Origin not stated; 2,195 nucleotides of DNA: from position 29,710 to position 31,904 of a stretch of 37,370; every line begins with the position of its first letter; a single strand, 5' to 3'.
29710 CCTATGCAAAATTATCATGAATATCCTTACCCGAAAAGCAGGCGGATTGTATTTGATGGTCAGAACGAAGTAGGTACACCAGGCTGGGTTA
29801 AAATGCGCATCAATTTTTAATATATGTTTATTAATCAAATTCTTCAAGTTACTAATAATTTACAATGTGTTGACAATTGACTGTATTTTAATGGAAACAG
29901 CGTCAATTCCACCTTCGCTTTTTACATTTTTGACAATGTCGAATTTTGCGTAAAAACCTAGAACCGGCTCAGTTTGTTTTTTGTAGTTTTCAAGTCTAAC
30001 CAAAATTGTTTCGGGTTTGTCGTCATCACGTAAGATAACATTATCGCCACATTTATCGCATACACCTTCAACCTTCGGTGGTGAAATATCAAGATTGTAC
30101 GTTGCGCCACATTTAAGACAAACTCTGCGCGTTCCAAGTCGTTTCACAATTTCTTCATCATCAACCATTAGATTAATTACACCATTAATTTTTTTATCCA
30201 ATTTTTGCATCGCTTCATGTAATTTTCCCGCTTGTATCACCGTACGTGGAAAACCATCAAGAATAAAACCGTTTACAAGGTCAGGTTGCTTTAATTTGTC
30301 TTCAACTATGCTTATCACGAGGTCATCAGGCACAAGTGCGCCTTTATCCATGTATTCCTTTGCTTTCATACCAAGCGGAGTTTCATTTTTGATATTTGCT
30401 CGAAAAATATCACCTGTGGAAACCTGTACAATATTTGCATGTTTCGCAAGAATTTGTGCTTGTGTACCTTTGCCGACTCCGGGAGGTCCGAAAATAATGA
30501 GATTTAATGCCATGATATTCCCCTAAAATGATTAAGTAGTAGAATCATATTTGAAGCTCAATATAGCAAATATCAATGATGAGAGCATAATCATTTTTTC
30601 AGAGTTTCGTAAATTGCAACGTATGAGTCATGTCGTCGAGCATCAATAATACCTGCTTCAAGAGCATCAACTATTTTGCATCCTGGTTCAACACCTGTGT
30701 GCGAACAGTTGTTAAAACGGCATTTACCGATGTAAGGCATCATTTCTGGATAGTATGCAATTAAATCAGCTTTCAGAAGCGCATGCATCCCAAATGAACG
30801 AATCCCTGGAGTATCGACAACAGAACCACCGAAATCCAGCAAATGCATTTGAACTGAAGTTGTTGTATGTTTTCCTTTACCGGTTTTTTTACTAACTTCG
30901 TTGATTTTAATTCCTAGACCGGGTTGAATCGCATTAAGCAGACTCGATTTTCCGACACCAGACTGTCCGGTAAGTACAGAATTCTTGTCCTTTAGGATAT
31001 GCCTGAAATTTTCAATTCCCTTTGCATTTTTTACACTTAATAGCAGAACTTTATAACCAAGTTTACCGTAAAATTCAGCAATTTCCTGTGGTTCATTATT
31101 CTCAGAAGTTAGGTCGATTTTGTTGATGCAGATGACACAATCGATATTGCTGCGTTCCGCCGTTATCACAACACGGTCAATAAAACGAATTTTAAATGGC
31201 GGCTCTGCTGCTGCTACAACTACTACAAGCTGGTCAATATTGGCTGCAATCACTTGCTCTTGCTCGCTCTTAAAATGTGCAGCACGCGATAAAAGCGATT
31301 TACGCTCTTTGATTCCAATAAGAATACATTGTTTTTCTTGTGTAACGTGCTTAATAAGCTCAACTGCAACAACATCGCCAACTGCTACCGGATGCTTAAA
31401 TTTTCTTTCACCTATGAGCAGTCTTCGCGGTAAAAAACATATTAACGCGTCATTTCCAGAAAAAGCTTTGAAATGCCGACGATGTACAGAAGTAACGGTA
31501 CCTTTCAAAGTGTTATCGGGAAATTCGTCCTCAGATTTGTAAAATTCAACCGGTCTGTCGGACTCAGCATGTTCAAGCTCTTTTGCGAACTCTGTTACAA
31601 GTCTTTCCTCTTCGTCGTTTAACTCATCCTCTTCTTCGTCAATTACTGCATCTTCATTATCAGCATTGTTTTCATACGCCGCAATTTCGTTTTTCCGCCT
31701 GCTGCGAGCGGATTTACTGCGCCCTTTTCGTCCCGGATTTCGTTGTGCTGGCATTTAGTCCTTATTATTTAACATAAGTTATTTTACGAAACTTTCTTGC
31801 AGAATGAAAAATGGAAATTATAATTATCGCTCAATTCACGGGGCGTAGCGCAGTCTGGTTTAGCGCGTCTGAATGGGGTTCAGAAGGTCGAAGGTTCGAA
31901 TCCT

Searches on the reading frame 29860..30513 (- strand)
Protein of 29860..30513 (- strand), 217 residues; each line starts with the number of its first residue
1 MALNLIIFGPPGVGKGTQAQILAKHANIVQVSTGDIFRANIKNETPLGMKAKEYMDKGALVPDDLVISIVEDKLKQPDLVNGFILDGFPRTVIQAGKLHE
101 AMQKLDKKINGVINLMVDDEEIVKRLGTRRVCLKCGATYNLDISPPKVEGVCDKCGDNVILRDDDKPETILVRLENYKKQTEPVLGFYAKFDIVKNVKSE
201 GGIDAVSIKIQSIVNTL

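Call 4: search_protein_families(library=pfam, proteins=[window:29860-30513:-], max_evalue=0.01)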
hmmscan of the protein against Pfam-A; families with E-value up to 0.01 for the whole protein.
window:29860-30513:- (217 aa): 7 families
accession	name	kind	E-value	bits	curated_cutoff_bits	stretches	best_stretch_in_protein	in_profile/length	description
PF00406.28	ADK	-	8.8e-52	175.7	26.8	1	7-191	1-149/151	Adenylate kinase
PF13207.12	AAA_17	-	1.8e-27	96.7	27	1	8-129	1-122/136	AAA domain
PF05191.20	ADK_lid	-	4.8e-16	58.8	26.6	1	129-164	1-36/36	Adenylate kinase, active site lid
PF13238.12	AAA_18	-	3.3e-07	31.2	29.4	1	6-130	2-112/128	AAA domain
PF17213.9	Hydin_ADK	-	0.00016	22.3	27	0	5-55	2-53/196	Hydin Adenylate kinase-like domain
PF00004.35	AAA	-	0.00086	20.2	21.2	1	6-37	2-35/131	ATPase family associated with various cellular activities (AAA)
PF02224.24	Cytidylate_kin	-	0.0084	16.3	26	0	7-39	3-35/211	Cytidylate kinase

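Call 5: search_protein_families(library=ncbifam, proteins=[window:29860-30513:-], max_evalue=0.01)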
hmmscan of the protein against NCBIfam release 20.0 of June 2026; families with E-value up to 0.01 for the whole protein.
window:29860-30513:- (217 aa): 25 families
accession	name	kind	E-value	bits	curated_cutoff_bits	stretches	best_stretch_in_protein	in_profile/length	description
NF001380.0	PRK00279.1-2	equivalog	2.5e-87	291.8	251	1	3-215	1-213/216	adenylate kinase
TIGR01351.1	adk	subfamily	7.6e-74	247.9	168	1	4-214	1-211/212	adenylate kinase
NF001381.0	PRK00279.1-3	equivalog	4.4e-68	228.7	187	1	3-215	1-186/188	adenylate kinase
NF001379.0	PRK00279.1-1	equivalog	1.9e-65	220.2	268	1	4-196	2-190/216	adenylate kinase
NF011099.0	PRK14526.1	equivalog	5.5e-57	192.8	223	1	4-214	2-207/211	adenylate kinase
NF001385.0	PRK00279.2-3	equivalog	7.7e-56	189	315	1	3-212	5-209/213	adenylate kinase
NF001386.0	PRK00279.2-4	equivalog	1.5e-54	184.9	256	1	3-214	3-215/220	adenylate kinase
NF002700.0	PRK02496.1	equivalog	2.6e-54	183.7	262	2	4-129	3-128/184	adenylate kinase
NF011101.0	PRK14528.1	equivalog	2.7e-54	183.7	195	2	4-129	3-128/187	adenylate kinase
NF001382.0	PRK00279.1-4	equivalog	3.2e-54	183.7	334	1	3-215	1-209/212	adenylate kinase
NF001387.0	PRK00279.2-5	equivalog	1.1e-52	178.9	373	1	3-214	1-210/224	adenylate kinase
NF010381.0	PRK13808.1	equivalog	3.4e-52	177.9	426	2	4-129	2-127/335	adenylate kinase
NF011103.0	PRK14530.1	equivalog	3.1e-51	174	294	1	4-215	5-212/215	adenylate kinase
NF011105.0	PRK14532.1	equivalog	2.3e-49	167.5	162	2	3-129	1-127/189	adenylate kinase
NF011100.0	PRK14527.1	equivalog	9.6e-44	149.3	154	1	5-213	9-189/191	adenylate kinase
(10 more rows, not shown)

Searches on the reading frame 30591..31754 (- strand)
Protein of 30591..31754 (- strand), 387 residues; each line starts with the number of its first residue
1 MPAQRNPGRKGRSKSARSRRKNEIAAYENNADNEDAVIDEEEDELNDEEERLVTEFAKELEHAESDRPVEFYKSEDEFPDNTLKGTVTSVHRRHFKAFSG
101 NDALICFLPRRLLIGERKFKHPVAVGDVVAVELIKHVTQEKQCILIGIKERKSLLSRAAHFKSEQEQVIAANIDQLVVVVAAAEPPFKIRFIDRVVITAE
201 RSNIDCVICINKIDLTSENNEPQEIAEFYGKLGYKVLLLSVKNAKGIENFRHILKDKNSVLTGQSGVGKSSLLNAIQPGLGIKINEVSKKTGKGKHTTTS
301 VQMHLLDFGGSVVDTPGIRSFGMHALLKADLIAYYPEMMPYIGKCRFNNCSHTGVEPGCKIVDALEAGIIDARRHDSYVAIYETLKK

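Call 4: search_protein_families(library=pfam, proteins=[window:30591-31754:-], max_evalue=0.01)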
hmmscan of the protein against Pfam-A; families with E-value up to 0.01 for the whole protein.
window:30591-31754:- (387 aa): 8 families
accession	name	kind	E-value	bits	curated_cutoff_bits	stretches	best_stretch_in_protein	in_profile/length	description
PF03193.22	RsgA_GTPase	-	1.8e-58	197.6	30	1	148-323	1-173/174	RsgA GTPase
PF01926.29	MMR_HSR1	-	9.2e-06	26.2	21.9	1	260-319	3-58/113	50S ribosome-binding GTPase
PF02421.24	FeoB_N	-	1.6e-05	24.9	27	0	166-251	72-153/156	Ferrous iron transport protein B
PF13555.12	AAA_29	-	0.00013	22.1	27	1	255-277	22-43/61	P-loop containing region of AAA domain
PF00009.33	GTP_EFTU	-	0.0016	18.5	26.5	1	161-232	82-150/188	Elongation factor Tu GTP binding domain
PF16897.10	MMR_HSR1_Xtn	-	0.0023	18.4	35.2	1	191-250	45-96/106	C-terminal region of MMR_HSR1 domain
PF04548.22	AIG1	-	0.0055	16.5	27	0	259-322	3-63/212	AIG1 family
PF13476.12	AAA_23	-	0.0062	17.6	27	0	254-294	17-57/201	AAA domain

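Call 5: search_protein_families(library=ncbifam, proteins=[window:30591-31754:-], max_evalue=0.01)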
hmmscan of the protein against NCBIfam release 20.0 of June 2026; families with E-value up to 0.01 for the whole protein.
window:30591-31754:- (387 aa): 13 families
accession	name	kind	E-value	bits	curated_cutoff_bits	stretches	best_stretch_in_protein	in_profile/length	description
NF008931.0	PRK12288.1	equivalog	7.9e-72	242.2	360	1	122-386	72-334/347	small ribosomal subunit biogenesis GTPase RsgA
TIGR00157.1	TIGR00157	equivalog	8e-70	235.2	100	1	124-382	2-246/247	ribosome small subunit-dependent GTPase A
NF008932.0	PRK12289.1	equivalog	6.2e-51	173.5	483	1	101-363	41-286/363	small ribosomal subunit biogenesis GTPase RsgA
TIGR03597.1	GTPase_YqeH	equivalog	1.9e-09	37.2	297.4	1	203-319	91-216/361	ribosome biogenesis GTPase YqeH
NF000908.1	PRK00089.1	equivalog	2.1e-08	33.8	237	2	261-320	8-63/291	GTPase Era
TIGR03918.1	GTP_HydF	equivalog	6.2e-07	28.6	325.55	1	167-256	81-165/392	[FeFe] hydrogenase H-cluster maturation GTPase HydF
TIGR03598.1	GTPase_YsxC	equivalog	1.3e-06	28.3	124.45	1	260-325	22-78/186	ribosome biogenesis GTP-binding protein YihA/YsxC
TIGR00231.1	small_GTP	domain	4.3e-05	23.4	42.5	0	255-320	2-65/164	GTP-binding protein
TIGR00450.1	mnmE_trmE_thdF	equivalog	0.00038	19.7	252.6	0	147-227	266-340/446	tRNA uridine-5-carboxymethylaminomethyl(34) synthesis GTPase MnmE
NF041760.1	PtuA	equivalog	0.0018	17.3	500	1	225-298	41-114/524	retron Ec78 anti-phage system effector ATPase PtuA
TIGR03594.1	GTPase_EngA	equivalog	0.0021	17.1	306.7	0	188-319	92-234/432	ribosome biogenesis GTPase Der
NF007105.0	PRK09554.1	equivalog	0.0056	14.8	683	1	167-260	80-169/772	Fe(2+) transporter permease subunit FeoB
NF045998.1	cleave_ABC_plasm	equivalog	0.0079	14.5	500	0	203-287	441-529/673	Mbov_0121 family peptidase domain-containing ABC transporter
